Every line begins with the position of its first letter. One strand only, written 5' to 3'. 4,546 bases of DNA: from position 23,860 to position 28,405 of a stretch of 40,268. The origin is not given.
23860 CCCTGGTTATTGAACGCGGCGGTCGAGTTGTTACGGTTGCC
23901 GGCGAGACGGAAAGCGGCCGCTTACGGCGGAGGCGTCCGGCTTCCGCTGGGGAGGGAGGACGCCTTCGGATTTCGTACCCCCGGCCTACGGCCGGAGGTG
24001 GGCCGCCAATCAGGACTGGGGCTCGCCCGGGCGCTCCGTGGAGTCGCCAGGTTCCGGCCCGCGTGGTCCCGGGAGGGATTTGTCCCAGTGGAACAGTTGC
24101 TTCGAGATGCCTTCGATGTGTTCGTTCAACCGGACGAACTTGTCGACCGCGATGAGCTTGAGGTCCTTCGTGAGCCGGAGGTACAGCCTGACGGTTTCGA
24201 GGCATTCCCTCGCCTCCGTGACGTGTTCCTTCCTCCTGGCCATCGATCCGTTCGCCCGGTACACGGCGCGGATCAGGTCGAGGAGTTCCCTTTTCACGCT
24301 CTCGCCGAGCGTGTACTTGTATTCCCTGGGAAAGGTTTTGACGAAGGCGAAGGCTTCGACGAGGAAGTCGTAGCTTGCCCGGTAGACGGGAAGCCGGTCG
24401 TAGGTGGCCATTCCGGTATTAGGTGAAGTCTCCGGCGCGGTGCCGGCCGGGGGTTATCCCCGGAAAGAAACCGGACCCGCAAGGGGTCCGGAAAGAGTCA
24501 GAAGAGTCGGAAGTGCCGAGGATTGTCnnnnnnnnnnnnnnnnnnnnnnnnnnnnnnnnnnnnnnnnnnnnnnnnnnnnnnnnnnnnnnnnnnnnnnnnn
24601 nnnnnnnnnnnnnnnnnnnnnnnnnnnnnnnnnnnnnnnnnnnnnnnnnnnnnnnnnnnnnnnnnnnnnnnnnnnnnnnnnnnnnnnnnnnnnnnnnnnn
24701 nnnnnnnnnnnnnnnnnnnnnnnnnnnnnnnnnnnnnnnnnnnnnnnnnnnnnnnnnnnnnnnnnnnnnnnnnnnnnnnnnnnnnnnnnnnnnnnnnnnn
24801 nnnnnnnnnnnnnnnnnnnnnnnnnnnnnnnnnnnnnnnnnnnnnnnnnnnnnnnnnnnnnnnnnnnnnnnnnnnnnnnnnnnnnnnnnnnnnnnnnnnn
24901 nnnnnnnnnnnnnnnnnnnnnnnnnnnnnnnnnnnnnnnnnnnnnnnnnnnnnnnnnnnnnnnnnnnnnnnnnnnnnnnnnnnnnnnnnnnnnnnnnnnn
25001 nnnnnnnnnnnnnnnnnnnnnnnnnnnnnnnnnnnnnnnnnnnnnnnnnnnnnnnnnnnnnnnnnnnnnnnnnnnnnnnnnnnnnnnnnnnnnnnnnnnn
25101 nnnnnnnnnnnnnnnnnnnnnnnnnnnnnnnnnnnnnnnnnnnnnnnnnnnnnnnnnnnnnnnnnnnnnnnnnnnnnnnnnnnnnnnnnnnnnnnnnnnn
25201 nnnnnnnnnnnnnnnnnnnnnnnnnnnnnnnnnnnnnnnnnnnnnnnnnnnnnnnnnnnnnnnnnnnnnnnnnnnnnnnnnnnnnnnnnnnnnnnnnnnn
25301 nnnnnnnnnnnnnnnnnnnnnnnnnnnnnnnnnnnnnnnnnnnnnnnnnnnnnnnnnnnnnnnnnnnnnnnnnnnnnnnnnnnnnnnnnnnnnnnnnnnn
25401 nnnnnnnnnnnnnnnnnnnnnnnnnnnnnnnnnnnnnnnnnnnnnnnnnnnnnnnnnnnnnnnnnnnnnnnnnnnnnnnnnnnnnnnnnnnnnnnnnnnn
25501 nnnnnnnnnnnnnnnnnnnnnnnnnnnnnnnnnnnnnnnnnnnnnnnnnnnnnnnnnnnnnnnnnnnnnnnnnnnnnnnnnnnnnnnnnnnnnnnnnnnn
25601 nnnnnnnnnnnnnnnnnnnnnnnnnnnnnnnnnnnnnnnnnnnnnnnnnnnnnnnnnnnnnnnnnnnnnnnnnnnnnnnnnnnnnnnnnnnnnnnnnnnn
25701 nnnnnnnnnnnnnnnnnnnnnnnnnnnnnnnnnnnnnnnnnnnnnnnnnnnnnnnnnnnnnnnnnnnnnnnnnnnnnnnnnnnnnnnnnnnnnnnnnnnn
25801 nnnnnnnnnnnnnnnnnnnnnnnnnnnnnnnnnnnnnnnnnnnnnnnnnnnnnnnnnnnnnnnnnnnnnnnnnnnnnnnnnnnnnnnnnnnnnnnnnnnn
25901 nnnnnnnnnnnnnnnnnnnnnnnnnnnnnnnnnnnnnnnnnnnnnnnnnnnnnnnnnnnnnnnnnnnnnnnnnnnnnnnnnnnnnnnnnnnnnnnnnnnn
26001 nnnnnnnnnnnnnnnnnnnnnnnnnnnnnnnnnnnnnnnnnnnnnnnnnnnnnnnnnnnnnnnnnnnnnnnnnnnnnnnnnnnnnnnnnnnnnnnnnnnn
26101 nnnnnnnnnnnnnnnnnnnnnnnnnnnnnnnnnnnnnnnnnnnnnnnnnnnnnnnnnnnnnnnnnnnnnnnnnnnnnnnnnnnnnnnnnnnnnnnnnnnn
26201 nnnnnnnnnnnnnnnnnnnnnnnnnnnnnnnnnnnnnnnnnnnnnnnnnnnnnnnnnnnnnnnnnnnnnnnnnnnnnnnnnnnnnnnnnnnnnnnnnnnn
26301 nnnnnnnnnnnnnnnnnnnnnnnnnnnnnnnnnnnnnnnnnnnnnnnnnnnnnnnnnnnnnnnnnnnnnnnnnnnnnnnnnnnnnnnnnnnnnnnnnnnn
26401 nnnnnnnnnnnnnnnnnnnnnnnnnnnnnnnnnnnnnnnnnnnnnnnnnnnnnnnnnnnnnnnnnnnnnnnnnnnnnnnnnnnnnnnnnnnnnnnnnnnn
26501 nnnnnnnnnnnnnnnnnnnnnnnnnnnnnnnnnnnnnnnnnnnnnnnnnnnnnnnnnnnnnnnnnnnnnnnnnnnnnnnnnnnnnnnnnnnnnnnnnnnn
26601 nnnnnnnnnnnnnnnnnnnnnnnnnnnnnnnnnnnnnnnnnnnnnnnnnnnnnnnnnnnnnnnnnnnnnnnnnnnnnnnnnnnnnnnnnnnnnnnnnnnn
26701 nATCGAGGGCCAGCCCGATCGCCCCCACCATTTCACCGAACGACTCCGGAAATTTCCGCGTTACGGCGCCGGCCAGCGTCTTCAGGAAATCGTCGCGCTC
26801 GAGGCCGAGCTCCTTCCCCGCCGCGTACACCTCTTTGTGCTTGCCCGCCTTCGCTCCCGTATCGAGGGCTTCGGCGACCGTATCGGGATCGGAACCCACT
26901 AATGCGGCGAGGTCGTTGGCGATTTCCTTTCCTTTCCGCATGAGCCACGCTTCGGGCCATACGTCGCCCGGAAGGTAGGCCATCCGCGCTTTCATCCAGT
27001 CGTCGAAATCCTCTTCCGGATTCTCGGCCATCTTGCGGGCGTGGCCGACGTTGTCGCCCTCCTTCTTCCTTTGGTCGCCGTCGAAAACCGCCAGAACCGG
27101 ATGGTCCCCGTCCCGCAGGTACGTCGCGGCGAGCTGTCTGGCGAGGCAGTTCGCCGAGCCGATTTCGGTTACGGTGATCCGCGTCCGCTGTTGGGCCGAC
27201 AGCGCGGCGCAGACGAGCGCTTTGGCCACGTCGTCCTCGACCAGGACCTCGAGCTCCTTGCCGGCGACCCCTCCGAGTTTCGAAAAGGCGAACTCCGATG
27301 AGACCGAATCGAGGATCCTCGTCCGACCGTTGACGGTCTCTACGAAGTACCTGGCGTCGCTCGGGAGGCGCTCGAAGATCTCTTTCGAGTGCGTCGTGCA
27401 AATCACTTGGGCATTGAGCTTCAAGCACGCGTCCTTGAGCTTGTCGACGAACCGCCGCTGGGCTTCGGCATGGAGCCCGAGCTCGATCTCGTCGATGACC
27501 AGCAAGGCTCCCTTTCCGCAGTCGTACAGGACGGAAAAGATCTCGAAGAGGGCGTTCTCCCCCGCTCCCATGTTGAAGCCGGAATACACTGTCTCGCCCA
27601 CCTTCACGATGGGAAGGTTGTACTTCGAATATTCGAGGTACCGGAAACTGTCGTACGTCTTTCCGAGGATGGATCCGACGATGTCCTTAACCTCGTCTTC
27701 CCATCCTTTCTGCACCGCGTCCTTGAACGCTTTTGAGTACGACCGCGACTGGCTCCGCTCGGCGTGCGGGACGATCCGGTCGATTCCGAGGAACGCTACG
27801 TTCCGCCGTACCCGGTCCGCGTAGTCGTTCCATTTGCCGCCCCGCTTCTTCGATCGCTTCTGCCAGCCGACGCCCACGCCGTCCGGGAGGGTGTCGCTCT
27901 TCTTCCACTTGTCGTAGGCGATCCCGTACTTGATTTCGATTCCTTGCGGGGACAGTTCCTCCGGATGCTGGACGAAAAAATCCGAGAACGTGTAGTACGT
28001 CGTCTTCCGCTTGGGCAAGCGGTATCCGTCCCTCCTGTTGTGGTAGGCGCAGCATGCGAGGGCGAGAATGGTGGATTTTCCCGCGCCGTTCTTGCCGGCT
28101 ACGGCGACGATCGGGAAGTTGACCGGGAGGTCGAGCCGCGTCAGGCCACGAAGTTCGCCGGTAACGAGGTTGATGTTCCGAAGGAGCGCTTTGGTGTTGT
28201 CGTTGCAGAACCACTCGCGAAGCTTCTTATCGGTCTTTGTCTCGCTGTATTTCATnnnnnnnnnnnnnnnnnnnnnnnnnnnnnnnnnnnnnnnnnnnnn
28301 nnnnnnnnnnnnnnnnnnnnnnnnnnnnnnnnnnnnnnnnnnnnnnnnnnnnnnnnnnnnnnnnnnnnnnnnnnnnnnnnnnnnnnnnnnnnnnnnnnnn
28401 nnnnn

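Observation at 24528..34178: One TR serves two type IV pilin-like targets, diversifying a lectin-like pilus tip domain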

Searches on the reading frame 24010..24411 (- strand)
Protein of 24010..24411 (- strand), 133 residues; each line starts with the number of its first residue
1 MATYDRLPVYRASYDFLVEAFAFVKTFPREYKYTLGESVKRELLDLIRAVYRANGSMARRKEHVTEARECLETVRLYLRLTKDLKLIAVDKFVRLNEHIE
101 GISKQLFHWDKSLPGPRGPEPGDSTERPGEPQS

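Call 92: search_protein_families(library=ncbifam, max_evalue=0.01, proteins=[window:24013-24411:-])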
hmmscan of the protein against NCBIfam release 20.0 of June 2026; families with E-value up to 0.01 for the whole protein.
seq(133 aa): 3 families
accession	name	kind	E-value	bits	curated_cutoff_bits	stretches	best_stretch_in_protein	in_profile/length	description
NF033474.1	DivGenRetAVD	equivalog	4.9e-14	52.5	80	1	7-109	1-102/104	diversity-generating retroelement protein Avd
NF008911.0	PRK12275.1-2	subfamily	0.0012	19.3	137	1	2-106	2-108/118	hypothetical protein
TIGR02436.1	TIGR02436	subfamily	0.0016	18.6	24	1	9-107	1-102/109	four helix bundle protein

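Call 99: find_encoding_contigs(protein=window:24010-24411:-, flank=10000, max_places=6)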
Protein window:24010-24411:- (133 aa): no gene with exactly this product is on record in the collection.

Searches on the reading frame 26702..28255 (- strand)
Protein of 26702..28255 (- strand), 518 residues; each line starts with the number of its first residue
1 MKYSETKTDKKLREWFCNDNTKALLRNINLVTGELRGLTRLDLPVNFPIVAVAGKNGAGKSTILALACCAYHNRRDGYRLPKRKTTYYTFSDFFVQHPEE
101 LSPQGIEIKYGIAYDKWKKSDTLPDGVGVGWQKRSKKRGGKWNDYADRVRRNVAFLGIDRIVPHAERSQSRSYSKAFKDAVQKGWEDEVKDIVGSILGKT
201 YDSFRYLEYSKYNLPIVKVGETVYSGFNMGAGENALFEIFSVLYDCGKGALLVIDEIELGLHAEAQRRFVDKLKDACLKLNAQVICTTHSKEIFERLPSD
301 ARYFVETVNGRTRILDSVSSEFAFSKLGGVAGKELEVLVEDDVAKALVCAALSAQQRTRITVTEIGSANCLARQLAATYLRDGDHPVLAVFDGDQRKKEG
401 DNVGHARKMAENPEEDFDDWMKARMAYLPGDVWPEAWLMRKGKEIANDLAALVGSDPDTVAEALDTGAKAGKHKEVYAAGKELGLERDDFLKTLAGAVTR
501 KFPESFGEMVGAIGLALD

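Call 62: search_protein_families(library=padloc, max_evalue=0.001, proteins=[window:26702-28255:-])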
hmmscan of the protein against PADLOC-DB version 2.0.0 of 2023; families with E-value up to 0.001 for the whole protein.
window:26702-28255:- (518 aa): 92 families (the best 25 are shown)
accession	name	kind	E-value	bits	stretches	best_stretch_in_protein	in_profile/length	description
PDLC04149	HEC-04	-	1.5e-45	153.8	1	12-416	14-399/494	-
PDLC02914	ATPase-Toprim_I-B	-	2.7e-26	90.8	1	48-401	26-358/443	-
PDLC02980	AriA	-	5.1e-17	60.8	1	230-293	239-302/304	-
PDLC04135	mad3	-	6.3e-17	60.2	2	214-313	249-346/374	mads_3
PDLC02335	AbiLi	-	4e-16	57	1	48-314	77-259/326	AbiLi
PDLC02979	AriA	-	1.1e-15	56.4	1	189-293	259-372/373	-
PDLC03878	NsnB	-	1.8e-13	49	1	49-297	23-284/345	-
PDLC00271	PtuA1|PtuA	-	3.4e-13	47.9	1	250-307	280-335/421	AAA ATPase domain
PDLC00305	PtuA1|PtuA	-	9.8e-12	42.9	1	251-300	247-294/392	AAA ATPase domain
PDLC04176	HEC-01A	-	3.8e-11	40.9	1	241-317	269-344/371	-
PDLC04611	PDC-M38A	-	5.3e-11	40.6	1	211-295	246-331/383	-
PDLC02336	AbiLi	-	1.1e-10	39.6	1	229-296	229-295/340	AbiLi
PDLC04608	PDC-M38A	-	3.4e-10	38.1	1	238-297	261-319/367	-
PDLC04178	HEC-01A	-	4.3e-10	37.2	1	250-315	289-354/399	-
PDLC02913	ATPase_I-A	-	5.1e-10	37.1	1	251-297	366-410/508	-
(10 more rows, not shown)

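Call 94: find_homologous_proteins(query=window:26702-28255:-, max_evalue=1e-30)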
Query window:26702-28255:- (518 aa): 1267 proteins with E <= 1e-30 among 8000 candidates; the best 120 are listed.
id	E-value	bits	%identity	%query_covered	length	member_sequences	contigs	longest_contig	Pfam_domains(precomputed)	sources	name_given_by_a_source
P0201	0.0e+0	1179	100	100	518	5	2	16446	PF13175.13,PF02463.26,PF13304.13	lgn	-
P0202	0.0e+0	1051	89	100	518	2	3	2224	PF13175.13,PF02463.26,PF13304.13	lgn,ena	-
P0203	0.0e+0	1009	84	100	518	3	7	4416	PF13175.13,PF02463.26,PF13304.13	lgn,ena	-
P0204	2.1e-297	1005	82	100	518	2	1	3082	PF13175.13,PF02463.26,PF13304.13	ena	-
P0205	4.3e-296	1001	83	100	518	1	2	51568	PF13175.13,PF13476.13,PF02463.26,PF13304.13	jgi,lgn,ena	-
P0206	2.4e-295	998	82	100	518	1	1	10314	PF13175.13,PF02463.26,PF13304.13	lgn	-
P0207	1.3e-294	996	82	100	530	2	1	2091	PF13175.13,PF13476.13,PF02463.26,PF13304.13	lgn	-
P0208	2.0e-294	995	81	100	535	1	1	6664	PF13175.13,PF02463.26,PF13304.13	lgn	-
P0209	2.4e-293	991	82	100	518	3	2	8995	PF13175.13,PF13476.13,PF02463.26,PF13304.13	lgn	-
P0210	7.1e-286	967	80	100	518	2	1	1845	PF13175.13,PF02463.26,PF13304.13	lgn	-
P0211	1.8e-284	962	80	100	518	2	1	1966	PF13175.13,PF02463.26,PF13304.13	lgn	-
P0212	2.2e-282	955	79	100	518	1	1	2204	PF13175.13,PF02463.26,PF13304.13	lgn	-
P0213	2.3e-274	929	77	100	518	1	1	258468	PF13175.13,PF13476.13,PF02463.26,PF13304.13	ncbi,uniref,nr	ncbi:AAA family ATPase [Vogesella indigofera]|uniref:AAA family ATPase n=1 Tax=Vogesella indigofera 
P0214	1.1e-265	900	75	100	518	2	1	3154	PF13175.13,PF13476.13,PF13304.13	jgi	jgi:predicted ATPase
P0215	6.4e-261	885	72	100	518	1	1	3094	PF13175.13,PF13476.13,PF02463.26,PF13304.13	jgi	-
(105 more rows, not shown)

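Call 95: find_encoding_contigs(protein=P0201, flank=10000, max_places=6)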
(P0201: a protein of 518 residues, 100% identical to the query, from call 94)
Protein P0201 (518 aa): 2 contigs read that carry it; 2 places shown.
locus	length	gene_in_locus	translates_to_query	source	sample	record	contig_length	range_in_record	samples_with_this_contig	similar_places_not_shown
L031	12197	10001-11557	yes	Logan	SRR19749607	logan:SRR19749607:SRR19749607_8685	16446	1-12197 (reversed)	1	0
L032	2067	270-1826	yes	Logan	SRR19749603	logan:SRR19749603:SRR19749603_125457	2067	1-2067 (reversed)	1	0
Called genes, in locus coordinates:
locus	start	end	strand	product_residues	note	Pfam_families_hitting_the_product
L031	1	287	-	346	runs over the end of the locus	PF03432:Relaxase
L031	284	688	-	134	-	PF21983:NikA-like, PF05713:MobC (weak)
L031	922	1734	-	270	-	-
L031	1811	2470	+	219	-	PF01656:CbiA, PF02374:ArsA_ATPase (weak), PF06564:CBP_BcsQ (faint), PF07015:VirC1 (weak), PF09140:MipZ, PF10609:ParA (weak), PF13614:AAA_31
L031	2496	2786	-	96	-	-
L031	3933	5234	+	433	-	PF21205:Rep3_C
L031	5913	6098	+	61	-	-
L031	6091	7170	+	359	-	-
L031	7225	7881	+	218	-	-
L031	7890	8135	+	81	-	-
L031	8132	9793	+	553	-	-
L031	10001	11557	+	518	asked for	PF02463:SMC_N (faint), PF13304:AAA_21, PF13175:AAA_15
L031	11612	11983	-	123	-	-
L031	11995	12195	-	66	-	?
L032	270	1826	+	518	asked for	PF02463:SMC_N (faint), PF13304:AAA_21, PF13175:AAA_15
